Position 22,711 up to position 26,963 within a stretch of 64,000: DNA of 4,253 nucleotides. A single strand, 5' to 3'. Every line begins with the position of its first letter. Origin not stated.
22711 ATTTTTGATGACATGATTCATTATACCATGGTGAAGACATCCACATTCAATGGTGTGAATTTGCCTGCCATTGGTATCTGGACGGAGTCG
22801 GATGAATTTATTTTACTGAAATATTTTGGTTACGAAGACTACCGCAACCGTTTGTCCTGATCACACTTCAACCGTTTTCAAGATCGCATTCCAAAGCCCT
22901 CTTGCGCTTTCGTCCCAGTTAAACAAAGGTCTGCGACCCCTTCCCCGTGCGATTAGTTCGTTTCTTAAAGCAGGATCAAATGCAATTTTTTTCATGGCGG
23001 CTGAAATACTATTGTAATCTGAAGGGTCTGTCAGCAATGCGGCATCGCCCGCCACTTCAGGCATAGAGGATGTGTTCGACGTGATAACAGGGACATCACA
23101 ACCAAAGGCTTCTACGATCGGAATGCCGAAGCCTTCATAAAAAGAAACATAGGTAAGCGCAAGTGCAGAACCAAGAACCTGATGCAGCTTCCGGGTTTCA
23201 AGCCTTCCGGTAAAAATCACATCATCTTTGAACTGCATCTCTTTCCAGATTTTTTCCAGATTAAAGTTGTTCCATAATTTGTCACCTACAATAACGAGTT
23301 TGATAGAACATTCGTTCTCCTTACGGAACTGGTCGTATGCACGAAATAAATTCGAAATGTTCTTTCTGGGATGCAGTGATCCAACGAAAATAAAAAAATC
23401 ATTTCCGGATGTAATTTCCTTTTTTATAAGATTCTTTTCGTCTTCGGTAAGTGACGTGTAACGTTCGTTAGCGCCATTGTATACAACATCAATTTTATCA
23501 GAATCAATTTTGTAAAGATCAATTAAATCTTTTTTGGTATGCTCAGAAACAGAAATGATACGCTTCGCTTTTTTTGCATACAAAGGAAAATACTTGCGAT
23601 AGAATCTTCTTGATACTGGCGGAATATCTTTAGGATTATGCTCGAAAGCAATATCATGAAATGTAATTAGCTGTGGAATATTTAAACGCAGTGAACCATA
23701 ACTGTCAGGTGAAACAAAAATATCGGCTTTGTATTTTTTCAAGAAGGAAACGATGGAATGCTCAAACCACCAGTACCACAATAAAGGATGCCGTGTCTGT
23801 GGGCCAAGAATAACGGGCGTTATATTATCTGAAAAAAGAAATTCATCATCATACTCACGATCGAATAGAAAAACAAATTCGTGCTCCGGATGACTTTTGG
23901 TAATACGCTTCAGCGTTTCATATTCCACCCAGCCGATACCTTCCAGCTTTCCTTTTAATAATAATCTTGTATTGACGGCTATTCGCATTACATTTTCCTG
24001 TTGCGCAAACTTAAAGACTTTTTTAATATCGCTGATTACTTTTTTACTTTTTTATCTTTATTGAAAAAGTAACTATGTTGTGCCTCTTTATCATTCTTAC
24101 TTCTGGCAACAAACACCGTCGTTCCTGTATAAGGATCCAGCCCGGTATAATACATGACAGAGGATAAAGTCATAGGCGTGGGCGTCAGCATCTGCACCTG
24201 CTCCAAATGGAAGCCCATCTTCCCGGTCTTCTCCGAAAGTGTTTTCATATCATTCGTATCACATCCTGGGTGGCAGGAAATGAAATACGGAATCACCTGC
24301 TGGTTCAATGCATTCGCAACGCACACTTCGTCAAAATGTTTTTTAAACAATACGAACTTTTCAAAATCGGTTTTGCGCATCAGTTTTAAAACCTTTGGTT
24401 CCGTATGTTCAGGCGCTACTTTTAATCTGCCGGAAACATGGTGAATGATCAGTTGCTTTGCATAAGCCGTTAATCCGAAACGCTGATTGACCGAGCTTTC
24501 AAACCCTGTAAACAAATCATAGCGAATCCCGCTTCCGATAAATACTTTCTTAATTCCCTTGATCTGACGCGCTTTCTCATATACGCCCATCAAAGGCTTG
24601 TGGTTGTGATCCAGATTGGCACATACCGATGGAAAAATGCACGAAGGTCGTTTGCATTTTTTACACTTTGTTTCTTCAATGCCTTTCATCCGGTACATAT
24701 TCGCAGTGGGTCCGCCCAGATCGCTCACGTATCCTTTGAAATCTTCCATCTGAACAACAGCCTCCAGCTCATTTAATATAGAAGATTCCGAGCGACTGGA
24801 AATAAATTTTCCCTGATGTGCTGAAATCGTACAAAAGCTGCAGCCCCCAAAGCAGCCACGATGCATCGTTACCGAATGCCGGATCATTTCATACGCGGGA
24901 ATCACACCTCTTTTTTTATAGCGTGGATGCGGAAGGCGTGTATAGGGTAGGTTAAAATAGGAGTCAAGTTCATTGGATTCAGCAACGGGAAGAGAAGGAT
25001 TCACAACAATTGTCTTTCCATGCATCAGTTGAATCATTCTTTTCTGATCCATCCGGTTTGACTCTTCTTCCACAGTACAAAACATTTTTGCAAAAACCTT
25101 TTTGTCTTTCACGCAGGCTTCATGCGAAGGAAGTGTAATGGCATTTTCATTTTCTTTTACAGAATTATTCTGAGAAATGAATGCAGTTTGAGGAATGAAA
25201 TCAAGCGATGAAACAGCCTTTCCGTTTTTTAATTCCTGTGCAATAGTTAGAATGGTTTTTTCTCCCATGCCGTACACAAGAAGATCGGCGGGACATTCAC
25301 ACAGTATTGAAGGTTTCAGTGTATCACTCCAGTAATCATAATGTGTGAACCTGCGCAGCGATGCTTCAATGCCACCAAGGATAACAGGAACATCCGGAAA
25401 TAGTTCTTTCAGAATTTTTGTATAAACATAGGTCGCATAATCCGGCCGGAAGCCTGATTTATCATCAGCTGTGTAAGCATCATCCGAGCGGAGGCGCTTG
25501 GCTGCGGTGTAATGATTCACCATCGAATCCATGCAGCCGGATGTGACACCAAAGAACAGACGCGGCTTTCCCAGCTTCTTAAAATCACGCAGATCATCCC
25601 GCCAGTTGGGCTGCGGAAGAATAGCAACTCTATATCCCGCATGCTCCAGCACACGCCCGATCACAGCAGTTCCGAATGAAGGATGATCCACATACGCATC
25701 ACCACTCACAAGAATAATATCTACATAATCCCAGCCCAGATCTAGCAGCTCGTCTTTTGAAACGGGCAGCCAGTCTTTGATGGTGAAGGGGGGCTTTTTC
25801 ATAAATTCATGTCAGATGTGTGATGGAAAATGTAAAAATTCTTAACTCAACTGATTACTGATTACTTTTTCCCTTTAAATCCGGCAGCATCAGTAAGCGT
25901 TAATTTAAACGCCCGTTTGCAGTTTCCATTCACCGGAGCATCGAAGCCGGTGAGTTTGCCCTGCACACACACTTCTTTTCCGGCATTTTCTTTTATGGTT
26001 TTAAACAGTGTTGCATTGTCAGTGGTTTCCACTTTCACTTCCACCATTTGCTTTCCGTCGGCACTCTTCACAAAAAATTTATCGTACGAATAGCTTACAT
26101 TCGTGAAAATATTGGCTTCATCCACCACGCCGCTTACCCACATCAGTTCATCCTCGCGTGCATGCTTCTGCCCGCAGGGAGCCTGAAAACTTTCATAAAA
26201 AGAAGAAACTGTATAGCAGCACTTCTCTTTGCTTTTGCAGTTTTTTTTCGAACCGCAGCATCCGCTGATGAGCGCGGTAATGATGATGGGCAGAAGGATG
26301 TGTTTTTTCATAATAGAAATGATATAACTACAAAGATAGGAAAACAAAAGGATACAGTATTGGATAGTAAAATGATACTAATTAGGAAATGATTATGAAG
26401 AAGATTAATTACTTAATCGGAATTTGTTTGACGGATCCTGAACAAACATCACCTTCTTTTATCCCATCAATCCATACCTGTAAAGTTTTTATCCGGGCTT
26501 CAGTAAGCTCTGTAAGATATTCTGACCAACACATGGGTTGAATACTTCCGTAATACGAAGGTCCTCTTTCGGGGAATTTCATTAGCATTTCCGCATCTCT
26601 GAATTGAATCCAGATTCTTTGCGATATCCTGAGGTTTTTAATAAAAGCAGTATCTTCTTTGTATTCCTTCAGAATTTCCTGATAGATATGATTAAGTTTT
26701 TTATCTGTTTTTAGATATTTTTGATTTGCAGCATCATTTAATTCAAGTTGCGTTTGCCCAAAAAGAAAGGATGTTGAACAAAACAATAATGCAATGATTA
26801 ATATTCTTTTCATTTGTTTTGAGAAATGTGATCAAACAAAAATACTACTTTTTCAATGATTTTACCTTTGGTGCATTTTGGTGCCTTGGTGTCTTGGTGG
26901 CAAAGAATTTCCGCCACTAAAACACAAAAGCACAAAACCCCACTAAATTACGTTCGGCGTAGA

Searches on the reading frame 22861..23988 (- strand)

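Call 33: search_protein_families(library=pfam, proteins=[window:22861-23988:-], max_evalue=0.001)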
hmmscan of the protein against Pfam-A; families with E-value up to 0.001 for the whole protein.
window:22861-23988:- (375 aa): 5 families
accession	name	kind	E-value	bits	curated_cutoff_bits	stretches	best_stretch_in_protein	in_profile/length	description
PF00534.26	Glycos_transf_1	-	4.5e-31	108.1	26.4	1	186-350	5-170/172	Glycosyl transferases group 1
PF13692.12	Glyco_trans_1_4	-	1.8e-22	80.6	27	1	199-335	4-139/142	Glycosyl transferases group 1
PF13439.12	Glyco_transf_4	-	2.9e-17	63.7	28.5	1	40-174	23-167/170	Glycosyltransferase Family 4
PF13579.12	Glyco_trans_4_4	-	1.2e-05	26.1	29.7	1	66-172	54-158/158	Glycosyl transferase 4-like domain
PF20706.3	GT4-conflict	-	0.0009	18.8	26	0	199-307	200-314/385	Family 4 Glycosyltransferase in conflict systems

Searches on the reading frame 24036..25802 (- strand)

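Call 33: search_protein_families(library=pfam, proteins=[window:24036-25802:-], max_evalue=0.001)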
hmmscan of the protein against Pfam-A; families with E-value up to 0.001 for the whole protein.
window:24036-25802:- (588 aa): 4 families
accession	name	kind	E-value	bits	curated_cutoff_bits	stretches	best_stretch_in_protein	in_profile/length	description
PF08497.15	Radical_SAM_N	-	1.6e-128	428.6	25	1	11-310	1-301/301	Radical SAM N-terminal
PF04055.27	Radical_SAM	-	7.7e-07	29.9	29.5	1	313-382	3-73/166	Radical SAM superfamily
PF11842.13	DUF3362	-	7.3e-06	26.7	27.6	1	534-573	1-45/151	Domain of unknown function (DUF3362)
PF02310.24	B12-binding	-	0.00061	20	32.1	0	34-88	6-59/121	B12 binding domain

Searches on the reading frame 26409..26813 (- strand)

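Call 3: search_protein_families(library=pfam, proteins=[window:26409-26813:-], max_evalue=1)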
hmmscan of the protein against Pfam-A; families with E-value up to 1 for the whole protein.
window:26409-26813:- (134 aa): 1 family
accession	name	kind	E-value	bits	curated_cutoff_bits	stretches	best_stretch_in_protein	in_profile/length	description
PF07007.17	LprI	-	2.2e-21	76.6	22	1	20-111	9-106/106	Lysozyme inhibitor LprI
